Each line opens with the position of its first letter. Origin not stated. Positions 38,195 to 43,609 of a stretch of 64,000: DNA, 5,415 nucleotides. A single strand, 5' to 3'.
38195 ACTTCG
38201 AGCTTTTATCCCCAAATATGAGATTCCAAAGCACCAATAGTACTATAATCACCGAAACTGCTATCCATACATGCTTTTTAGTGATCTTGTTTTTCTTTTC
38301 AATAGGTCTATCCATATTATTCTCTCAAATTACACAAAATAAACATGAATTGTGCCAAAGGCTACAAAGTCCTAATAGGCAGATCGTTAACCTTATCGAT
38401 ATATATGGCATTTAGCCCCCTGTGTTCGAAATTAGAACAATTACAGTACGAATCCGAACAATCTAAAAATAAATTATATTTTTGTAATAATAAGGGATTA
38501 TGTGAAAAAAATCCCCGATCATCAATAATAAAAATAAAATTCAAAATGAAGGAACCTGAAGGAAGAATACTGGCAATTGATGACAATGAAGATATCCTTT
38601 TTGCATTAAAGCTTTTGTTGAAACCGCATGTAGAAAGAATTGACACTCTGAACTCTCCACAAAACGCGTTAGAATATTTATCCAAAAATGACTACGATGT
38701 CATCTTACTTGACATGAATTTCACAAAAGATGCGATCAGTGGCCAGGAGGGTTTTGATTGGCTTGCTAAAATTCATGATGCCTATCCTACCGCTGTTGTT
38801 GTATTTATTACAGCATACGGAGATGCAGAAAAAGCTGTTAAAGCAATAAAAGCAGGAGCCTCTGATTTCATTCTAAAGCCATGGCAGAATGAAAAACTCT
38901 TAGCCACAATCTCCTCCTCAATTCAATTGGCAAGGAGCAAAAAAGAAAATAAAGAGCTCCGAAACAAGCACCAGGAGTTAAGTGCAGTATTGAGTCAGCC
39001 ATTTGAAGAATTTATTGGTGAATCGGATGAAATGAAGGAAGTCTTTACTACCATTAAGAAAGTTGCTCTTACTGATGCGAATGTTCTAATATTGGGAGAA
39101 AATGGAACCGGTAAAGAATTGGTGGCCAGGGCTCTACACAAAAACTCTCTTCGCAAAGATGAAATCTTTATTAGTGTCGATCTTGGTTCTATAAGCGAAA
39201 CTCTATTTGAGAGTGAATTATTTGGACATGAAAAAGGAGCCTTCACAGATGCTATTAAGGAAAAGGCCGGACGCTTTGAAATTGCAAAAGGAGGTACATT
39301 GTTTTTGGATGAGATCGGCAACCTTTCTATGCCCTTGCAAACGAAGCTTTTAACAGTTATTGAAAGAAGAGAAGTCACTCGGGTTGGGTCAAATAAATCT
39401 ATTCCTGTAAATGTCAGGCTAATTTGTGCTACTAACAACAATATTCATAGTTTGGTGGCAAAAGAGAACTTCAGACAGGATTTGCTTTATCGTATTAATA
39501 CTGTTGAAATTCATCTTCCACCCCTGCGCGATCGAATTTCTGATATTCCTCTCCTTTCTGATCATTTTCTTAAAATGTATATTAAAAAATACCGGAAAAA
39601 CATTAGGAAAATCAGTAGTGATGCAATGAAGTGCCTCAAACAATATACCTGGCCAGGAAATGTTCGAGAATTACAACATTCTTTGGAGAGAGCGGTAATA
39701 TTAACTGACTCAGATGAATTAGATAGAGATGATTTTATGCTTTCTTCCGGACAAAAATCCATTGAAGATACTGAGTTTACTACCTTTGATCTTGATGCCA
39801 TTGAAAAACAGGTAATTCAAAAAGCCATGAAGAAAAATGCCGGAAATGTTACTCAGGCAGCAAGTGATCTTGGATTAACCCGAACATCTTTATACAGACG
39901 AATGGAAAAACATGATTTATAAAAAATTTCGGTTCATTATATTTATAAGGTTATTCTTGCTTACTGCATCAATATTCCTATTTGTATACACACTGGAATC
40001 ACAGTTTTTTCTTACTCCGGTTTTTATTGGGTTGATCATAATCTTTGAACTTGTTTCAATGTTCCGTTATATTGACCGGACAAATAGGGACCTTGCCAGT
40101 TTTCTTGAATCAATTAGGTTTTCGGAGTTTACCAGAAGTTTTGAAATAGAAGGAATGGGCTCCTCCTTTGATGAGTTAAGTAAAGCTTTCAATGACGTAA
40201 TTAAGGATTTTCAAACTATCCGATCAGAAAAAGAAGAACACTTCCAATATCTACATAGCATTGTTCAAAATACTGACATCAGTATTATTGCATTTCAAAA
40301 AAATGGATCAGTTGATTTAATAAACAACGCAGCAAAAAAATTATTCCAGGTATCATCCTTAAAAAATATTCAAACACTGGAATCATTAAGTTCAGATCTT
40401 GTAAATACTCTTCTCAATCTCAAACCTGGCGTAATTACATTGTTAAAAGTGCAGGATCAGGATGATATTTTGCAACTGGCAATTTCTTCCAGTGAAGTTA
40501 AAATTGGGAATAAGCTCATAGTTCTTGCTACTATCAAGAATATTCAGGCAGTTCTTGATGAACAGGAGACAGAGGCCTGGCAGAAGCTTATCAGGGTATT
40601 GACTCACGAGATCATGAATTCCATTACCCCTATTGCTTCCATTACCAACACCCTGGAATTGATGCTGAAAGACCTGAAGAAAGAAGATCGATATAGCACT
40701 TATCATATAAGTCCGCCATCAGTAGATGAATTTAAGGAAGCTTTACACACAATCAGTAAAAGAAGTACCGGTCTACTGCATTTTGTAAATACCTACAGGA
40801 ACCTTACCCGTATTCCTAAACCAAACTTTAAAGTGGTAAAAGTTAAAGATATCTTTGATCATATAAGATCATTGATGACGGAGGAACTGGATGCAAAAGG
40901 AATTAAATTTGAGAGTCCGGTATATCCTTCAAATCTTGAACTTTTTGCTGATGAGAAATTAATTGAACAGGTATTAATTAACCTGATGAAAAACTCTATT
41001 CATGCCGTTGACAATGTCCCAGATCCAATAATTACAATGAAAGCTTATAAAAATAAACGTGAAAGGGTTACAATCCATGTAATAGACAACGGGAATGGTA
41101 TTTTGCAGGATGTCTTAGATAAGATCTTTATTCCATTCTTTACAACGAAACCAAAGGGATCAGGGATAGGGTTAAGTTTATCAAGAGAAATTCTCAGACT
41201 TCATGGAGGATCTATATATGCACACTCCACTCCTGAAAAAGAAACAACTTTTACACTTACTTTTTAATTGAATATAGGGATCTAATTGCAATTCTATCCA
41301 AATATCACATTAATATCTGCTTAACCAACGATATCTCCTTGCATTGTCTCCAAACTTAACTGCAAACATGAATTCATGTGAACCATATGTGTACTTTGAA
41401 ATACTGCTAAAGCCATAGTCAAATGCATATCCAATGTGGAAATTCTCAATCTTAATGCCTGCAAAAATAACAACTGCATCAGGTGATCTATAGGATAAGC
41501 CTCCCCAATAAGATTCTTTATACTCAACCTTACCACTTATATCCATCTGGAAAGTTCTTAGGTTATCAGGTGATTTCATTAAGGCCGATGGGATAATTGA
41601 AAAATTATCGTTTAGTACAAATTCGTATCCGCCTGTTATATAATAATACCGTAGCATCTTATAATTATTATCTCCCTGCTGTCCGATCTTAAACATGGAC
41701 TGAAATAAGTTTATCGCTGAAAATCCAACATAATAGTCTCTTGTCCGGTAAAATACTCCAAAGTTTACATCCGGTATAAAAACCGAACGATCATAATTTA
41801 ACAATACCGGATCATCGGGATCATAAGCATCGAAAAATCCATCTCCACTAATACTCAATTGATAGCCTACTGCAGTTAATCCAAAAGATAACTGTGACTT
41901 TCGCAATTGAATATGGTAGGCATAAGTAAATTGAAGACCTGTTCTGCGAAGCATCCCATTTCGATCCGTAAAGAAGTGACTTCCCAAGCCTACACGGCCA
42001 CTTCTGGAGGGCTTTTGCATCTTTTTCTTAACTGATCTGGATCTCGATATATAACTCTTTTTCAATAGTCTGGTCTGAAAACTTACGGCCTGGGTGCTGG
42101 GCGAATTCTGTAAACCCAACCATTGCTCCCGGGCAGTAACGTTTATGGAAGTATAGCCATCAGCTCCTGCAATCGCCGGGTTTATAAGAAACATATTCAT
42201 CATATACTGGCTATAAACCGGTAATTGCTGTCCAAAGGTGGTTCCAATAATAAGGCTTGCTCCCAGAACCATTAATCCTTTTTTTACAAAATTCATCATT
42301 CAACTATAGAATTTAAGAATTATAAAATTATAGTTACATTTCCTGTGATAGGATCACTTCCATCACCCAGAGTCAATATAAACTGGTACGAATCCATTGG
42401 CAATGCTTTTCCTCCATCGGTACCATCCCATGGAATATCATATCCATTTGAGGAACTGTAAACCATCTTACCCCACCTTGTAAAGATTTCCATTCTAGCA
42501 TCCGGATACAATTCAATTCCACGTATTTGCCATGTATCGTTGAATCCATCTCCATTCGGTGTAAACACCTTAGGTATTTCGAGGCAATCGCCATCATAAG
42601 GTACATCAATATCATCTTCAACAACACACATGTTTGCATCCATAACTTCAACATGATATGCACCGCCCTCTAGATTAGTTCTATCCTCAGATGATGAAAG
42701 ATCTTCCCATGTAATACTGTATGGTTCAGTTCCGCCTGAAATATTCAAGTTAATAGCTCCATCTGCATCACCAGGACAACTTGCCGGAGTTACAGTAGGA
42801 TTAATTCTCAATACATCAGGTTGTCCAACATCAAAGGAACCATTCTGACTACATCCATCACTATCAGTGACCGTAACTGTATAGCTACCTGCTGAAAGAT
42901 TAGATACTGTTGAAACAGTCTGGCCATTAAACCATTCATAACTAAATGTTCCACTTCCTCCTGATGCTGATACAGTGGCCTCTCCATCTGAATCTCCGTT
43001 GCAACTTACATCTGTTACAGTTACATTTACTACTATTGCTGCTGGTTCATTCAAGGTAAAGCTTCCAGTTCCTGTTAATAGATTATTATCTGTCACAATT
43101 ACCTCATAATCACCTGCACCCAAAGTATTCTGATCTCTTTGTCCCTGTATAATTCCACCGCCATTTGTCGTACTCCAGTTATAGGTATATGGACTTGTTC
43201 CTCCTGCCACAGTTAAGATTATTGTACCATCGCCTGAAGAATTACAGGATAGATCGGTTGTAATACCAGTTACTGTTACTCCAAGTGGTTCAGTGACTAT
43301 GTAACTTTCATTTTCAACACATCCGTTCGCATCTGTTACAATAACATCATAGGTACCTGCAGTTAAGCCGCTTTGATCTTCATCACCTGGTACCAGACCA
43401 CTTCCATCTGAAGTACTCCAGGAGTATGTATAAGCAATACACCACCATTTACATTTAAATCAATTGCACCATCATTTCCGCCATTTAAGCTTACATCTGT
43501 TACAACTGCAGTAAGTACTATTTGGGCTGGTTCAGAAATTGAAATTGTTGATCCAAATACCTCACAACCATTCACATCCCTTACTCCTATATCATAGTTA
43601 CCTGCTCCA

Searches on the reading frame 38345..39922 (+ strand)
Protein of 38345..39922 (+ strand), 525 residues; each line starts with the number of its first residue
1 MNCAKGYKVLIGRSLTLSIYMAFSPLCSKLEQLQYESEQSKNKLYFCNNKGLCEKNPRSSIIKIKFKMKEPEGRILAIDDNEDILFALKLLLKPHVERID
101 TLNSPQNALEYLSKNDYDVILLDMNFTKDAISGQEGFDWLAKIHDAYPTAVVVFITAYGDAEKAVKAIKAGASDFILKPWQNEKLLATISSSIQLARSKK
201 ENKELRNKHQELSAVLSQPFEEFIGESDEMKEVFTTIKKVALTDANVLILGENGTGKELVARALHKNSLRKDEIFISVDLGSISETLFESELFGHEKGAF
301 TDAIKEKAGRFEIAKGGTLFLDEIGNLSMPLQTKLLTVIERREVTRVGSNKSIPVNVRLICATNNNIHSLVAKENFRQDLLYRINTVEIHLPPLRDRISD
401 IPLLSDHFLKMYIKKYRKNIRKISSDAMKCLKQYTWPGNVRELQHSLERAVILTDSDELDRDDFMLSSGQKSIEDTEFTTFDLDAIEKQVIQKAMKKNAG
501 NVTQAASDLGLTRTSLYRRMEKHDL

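Call 14: search_protein_families(library=ncbifam, proteins=[window:38345-39922:+])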
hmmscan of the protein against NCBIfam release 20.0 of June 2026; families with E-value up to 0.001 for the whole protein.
window:38345-39922:+ (525 aa): 102 families (the best 25 are shown)
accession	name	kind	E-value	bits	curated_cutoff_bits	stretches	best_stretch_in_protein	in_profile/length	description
TIGR02915.1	PEP_resp_reg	equivalog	6.7e-125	417.4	502.6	1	75-525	1-444/445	PEP-CTERM-box response regulator transcription factor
NF008469.0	PRK11361.1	equivalog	4.5e-109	365.2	714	1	73-521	5-452/461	acetoacetate metabolism transcriptional regulator AtoC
TIGR01818.1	ntrC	equivalog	1.1e-106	357.4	558.6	1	75-464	1-377/463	nitrogen regulation protein NR(I)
NF007689.0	PRK10365.1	equivalog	1.1e-103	347.5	760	1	74-520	7-439/441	sigma-54-dependent response regulator transcription factor ZraR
NF041552.1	TF_PrdR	equivalog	1.2e-101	340.9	795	1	199-523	245-576/577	sigma-54 dependent transcriptional regulator PrdR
TIGR01817.1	nifA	equivalog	1.4e-101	340.9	528.85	1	194-499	169-470/534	nif-specific transcriptional activator NifA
NF041946.1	LuxO_transreg_Vib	equivalog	2.1e-97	326.8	800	2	91-467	15-377/463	quorum-sensing sigma-54 dependent transcriptional regulator LuxO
NF011695.0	PRK15115.1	equivalog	1.9e-92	310.4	763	1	72-525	6-438/445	two-component system response regulator GlrR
NF049963.1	RespRegFlgRCampy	domain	2.7e-92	309.9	750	1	98-524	27-428/429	fla regulon two-component system response regulator FlgR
NF003451.0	PRK05022.1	equivalog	1.4e-91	307.7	476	1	187-522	157-507/512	nitric oxide reductase transcriptional regulator NorR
NF051870.1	NAssimRespRegNtrX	equivalog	2.3e-91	307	600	1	75-521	4-448/452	nitrogen assimilation response regulator NtrX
NF050807.1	TransRegFlbDCaul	equivalog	2.5e-88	296.9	750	1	149-481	70-378/454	sigma-54-dependent transcriptional regulator FlbD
NF008176.1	PRK10923.1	equivalog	2.7e-85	286.7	620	1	73-464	4-381/469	nitrogen regulation protein NR(I)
NF038308.1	RNA_repair_RtcR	equivalog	5.2e-85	286.3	650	1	169-467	131-435/530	RNA repair transcriptional activator RtcR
TIGR02329.1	propionate_PrpR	equivalog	5.8e-85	285.9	499.2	1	188-521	178-525/526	propionate catabolism operon regulatory protein PrpR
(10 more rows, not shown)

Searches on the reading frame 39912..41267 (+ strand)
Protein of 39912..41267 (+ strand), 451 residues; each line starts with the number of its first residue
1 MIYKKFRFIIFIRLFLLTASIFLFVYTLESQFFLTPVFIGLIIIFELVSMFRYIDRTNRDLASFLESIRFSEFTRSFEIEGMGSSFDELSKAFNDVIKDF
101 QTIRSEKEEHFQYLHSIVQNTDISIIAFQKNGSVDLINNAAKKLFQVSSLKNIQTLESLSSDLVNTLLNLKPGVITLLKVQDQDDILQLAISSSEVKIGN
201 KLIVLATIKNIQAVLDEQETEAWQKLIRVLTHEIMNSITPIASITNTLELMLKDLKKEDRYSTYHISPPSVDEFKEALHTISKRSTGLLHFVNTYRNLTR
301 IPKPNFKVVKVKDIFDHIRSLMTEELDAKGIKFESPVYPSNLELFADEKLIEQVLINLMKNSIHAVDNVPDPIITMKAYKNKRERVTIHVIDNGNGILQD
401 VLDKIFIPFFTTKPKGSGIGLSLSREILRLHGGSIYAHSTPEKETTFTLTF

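Call 14: search_protein_families(library=ncbifam, proteins=[window:39912-41267:+])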
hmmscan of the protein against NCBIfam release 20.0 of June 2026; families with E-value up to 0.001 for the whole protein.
window:39912-41267:+ (451 aa): 69 families (the best 25 are shown)
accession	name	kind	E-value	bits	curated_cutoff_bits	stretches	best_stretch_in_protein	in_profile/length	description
NF008468.0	PRK11360.1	equivalog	1.2e-38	132.9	646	1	54-450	217-605/616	two-component system sensor histidine kinase AtoS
NF007688.0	PRK10364.1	equivalog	9.2e-29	100.5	479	1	297-450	298-448/460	two-component system sensor histidine kinase ZraS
NF046044.1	PnpS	equivalog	7.2e-28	97.7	400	1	84-451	27-389/390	two-component system histidine kinase PnpS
NF033092.0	HK_WalK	equivalog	4.3e-26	91.6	725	1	33-450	179-591/594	cell wall metabolism sensor histidine kinase WalK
NF006800.0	PRK09303.1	equivalog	1.8e-25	89.7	342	1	191-450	123-374/383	histidine kinase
NF041777.1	sens_FixL_Rhizob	equivalog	2.1e-22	79.5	850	1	333-450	361-478/485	sensor protein FixL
NF053867.1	SprKinKinDBac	equivalog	3.3e-22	78.6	775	1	304-450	350-494/500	sporulation kinase KinD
TIGR02966.1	phoR_proteo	equivalog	1.2e-21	77.1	334.2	1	111-451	5-333/333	phosphate regulon sensor histidine kinase PhoR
NF008312.0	PRK11100.1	equivalog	3.1e-21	75.7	356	1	222-449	255-470/477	two-component system sensor histidine kinase CreC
NF010411.0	PRK13837.1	equivalog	9.4e-21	73.5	647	1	297-449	508-671/828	two-component system VirA-like sensor kinase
NF008293.1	PRK11073.1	equivalog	1.1e-20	74.2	240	1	310-449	198-343/349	nitrogen regulation protein NR(II)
NF047496.1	HK_LIC11548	equivalog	4.2e-20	72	750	1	214-436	351-572/589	LIC_11548 family sensor histidine kinase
NF052574.1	HisKinEspCMyxo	equivalog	7.9e-20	70.6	1200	1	346-449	526-633/785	serine histidine kinase EspC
NF047466.1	hybrid_RR_LvrB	exception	2.6e-19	69.6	500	1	217-450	146-373/377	hybrid histidine kinase/response regulator LvrB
NF008298.1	PRK11086.1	subfamily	6.4e-19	67.8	520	1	349-449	423-521/529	DcuS/MalK family sensor histidine kinase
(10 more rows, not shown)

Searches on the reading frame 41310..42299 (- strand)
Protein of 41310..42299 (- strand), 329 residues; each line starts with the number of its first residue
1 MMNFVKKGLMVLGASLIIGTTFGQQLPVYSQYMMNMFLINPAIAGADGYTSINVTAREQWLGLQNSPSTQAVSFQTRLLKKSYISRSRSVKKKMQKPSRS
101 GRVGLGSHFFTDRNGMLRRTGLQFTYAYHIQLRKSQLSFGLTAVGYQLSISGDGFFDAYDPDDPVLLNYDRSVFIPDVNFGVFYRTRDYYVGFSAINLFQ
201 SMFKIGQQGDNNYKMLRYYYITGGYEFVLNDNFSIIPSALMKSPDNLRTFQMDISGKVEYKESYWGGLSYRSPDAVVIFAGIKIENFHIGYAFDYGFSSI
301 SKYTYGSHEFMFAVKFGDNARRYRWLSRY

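Call 14: search_protein_families(library=ncbifam, proteins=[window:41310-42299:-])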
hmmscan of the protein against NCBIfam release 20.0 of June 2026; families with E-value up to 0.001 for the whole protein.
window:41310-42299:- (329 aa): 1 family
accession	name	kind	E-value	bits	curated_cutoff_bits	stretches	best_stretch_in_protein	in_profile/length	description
TIGR03519.1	T9SS_PorP_fam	subfamily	1.8e-74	250.8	90.55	1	8-316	5-292/292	PorP/SprF family type IX secretion system membrane protein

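Call 16: find_encoding_contigs(protein=window:41310-42299:-, flank=10000, max_places=10)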
Protein window:41310-42299:- (329 aa): no gene with exactly this product is on record in the collection.

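Call 17: find_related_loci(query=window:41310-42299:-, collection=genome_contigs, flank=10000)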
Query window:41310-42299:- (329 aa) in genome_contigs; peptide patterns used: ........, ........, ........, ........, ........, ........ (x = any residue, [..] = any of these).
61 stretches matched a pattern; 9 encode a relative of the query (tblastn E <= 1e-3); 9 distinct loci.
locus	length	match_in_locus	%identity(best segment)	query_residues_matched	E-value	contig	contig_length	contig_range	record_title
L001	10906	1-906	84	28-329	2e-178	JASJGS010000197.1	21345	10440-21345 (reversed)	MAG: Bacteroidales bacterium isolate ChS5.bin.2 ChesSed_k141_36847, whole genome shotgun sequence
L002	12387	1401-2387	75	1-329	8e-172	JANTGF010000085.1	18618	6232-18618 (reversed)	MAG: Bacteroidales bacterium isolate bin1005 c_000000002725, whole genome shotgun sequence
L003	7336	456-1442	72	1-329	5e-171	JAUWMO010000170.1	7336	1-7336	MAG: Bacteroidota bacterium isolate CSMAG_2400 CSMAG_2400_k141_1467168_length_7336_cov_6.0000, whole genome shotgun sequ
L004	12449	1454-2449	66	1-329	2e-151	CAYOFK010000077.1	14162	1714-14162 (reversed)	MAG TPA_asm: uncultured Rikenellaceae bacterium isolate SRP128015_co2_64 genome assembly, contig: NODE_2713_length_14162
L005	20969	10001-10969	53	4-329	2e-116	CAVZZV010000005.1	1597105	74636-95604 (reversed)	MAG: uncultured Bacteroidales bacterium isolate MFD01721.bin.1.65 genome assembly, contig: contig_7090, whole genome sho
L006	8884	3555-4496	53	17-329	8e-110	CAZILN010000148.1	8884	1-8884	MAG TPA_asm: uncultured Bacteroidaceae bacterium isolate SRP185410_co1_465 genome assembly, contig: k141_169014, whole g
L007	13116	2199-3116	48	23-328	1e-97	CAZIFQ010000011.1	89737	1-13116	MAG TPA_asm: uncultured Bacteroidaceae bacterium isolate SRP191223_co1_204 genome assembly, contig: NODE_97_length_89737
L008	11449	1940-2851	45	23-326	1e-89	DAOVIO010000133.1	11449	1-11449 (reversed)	MAG TPA_asm: Bacteroidales bacterium isolate CSMAG_1369 CSMAG_1369_k141_101253_length_11449_cov_22.2152, whole genome sh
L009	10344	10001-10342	82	1-114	7e-53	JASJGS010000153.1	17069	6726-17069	MAG: Bacteroidales bacterium isolate ChS5.bin.2 ChesSed_k141_246379, whole genome shotgun sequence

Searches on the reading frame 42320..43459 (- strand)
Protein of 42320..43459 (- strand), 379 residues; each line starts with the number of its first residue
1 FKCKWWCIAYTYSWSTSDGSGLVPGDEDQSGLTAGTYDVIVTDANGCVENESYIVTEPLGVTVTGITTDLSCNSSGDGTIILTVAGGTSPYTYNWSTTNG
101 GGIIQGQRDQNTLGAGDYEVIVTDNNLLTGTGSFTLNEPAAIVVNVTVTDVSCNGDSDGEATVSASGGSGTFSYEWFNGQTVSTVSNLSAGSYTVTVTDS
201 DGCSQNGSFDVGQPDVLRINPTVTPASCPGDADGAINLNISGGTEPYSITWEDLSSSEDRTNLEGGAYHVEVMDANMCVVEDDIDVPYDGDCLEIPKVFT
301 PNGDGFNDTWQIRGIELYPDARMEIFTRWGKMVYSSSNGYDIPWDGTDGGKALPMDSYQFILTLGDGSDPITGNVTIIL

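Call 12: search_protein_families(library=pfam, proteins=[window:42320-43459:-], max_evalue=0.001)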
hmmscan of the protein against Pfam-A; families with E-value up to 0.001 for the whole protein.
window:42320-43459:- (379 aa): 2 families
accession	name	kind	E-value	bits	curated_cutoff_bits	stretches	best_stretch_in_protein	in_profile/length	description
PF13573.12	SprB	-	1e-28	99.1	28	3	146-181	2-37/37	SprB repeat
PF13585.12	CHU_C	-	2.8e-21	75.9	27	1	294-376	2-85/86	CHU_C Type IX secretion signal domain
